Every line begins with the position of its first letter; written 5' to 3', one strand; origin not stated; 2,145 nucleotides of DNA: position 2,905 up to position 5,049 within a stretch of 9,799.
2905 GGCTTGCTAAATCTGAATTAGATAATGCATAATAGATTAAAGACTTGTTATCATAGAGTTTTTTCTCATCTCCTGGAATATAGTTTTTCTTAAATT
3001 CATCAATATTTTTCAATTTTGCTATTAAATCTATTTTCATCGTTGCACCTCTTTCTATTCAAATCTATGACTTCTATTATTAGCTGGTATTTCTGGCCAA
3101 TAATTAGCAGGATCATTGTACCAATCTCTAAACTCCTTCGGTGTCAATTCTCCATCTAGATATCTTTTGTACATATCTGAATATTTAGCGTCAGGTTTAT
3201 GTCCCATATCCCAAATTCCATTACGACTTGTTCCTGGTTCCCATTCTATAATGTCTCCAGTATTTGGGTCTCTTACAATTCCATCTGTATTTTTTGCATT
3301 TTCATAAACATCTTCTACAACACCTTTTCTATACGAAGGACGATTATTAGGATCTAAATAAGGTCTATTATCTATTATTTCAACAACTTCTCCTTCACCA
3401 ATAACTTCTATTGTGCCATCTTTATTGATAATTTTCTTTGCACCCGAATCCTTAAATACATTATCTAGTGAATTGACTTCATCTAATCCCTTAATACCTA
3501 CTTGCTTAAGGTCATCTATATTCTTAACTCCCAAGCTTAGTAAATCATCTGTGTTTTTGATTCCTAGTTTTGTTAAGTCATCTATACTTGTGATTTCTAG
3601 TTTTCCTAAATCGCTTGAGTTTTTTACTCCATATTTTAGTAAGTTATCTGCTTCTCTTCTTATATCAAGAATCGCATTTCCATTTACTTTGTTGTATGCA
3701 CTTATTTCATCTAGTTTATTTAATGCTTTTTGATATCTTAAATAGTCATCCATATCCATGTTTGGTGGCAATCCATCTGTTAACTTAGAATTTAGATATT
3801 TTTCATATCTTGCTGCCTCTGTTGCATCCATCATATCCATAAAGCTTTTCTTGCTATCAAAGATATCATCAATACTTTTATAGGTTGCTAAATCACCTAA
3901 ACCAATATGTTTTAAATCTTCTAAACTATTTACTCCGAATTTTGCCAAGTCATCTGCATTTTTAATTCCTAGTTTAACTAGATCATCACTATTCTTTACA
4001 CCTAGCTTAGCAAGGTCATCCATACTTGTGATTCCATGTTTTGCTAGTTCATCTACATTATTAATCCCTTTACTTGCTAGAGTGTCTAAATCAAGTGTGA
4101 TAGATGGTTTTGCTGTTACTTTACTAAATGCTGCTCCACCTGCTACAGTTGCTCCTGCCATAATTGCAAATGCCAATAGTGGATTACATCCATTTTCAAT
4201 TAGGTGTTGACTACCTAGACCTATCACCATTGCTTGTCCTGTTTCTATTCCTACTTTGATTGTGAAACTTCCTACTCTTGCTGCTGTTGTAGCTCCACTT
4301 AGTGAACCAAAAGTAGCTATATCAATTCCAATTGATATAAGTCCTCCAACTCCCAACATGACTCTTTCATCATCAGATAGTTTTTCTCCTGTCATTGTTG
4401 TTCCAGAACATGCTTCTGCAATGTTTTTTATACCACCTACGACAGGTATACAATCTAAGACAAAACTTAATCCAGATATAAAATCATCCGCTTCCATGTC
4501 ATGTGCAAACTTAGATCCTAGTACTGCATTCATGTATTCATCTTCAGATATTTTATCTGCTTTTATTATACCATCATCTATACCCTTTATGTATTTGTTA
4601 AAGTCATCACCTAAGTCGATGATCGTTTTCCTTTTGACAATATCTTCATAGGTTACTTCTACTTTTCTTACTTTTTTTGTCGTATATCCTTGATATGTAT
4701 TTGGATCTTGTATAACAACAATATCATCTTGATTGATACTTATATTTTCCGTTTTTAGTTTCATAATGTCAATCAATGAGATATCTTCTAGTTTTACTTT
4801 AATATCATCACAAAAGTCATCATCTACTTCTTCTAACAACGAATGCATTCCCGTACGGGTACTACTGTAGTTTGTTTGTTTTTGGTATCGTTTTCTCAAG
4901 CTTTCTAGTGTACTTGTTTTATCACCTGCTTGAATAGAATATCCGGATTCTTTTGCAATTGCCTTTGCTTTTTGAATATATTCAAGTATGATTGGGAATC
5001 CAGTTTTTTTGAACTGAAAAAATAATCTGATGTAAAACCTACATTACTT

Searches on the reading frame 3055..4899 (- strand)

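Call 3: search_protein_families(library=pfam, proteins=[window:3055-4899:-], max_evalue=1)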
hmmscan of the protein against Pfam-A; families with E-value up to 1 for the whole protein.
window:3055-4899:- (614 aa): 10 families
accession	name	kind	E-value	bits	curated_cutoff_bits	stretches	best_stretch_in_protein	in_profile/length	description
PF14410.12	GH-E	-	1.6e-22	80.3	25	1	539-614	1-68/68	HNH/ENDO VII superfamily nuclease with conserved GHE residues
PF14449.11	PT-TG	-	3.1e-07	30.7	23.5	1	143-189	4-51/68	Pre-toxin TG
PF04994.19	TfoX_C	-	8.6e-06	26.2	23.1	0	306-333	7-34/81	TfoX C-terminal domain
PF11731.14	Cdd1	-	0.00076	20.1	25.5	0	289-320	4-35/86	Pathogenicity locus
PF10391.15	DNA_pol_lambd_f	-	0.00085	19.5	29.8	0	311-331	10-30/51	Fingers domain of DNA polymerase lambda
PF22993.4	SAM_EPH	-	0.0017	18.5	27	0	283-300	21-38/60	Ephrin receptor 1 SAM domain-like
PF03118.21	RNA_pol_A_CTD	-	0.0035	17.5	23.8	0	442-476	28-62/67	Bacterial RNA polymerase, alpha chain C terminal domain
PF07647.24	SAM_2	-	0.048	14.3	20.5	0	283-319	23-56/66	SAM domain (Sterile alpha motif)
PF20451.3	Calmod_bind_M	-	0.15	13.1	24.5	0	274-300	22-49/67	Calmodulin binding protein central domain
PF01818.22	Translat_reg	-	0.25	11.7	25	0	77-101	58-82/122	Bacteriophage translational regulator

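Call 4: search_protein_families(library=ncbifam, proteins=[window:3055-4899:-], max_evalue=1)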
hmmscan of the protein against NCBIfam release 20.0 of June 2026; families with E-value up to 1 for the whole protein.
window:3055-4899:- (614 aa): 3 families
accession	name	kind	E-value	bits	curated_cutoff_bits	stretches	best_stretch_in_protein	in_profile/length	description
TIGR01954.1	nusA_Cterm_rpt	equivalog_domain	1.2e-06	28.5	48.15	1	284-302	8-26/50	transcription termination factor NusA, C-terminal duplication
NF003519.0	PRK05182.2-5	equivalog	0.029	13.3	277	1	428-476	254-304/320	DNA-directed RNA polymerase subunit alpha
NF009401.0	PRK12766.1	equivalog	0.78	9.4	239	0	303-343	11-51/238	50S ribosomal protein L32e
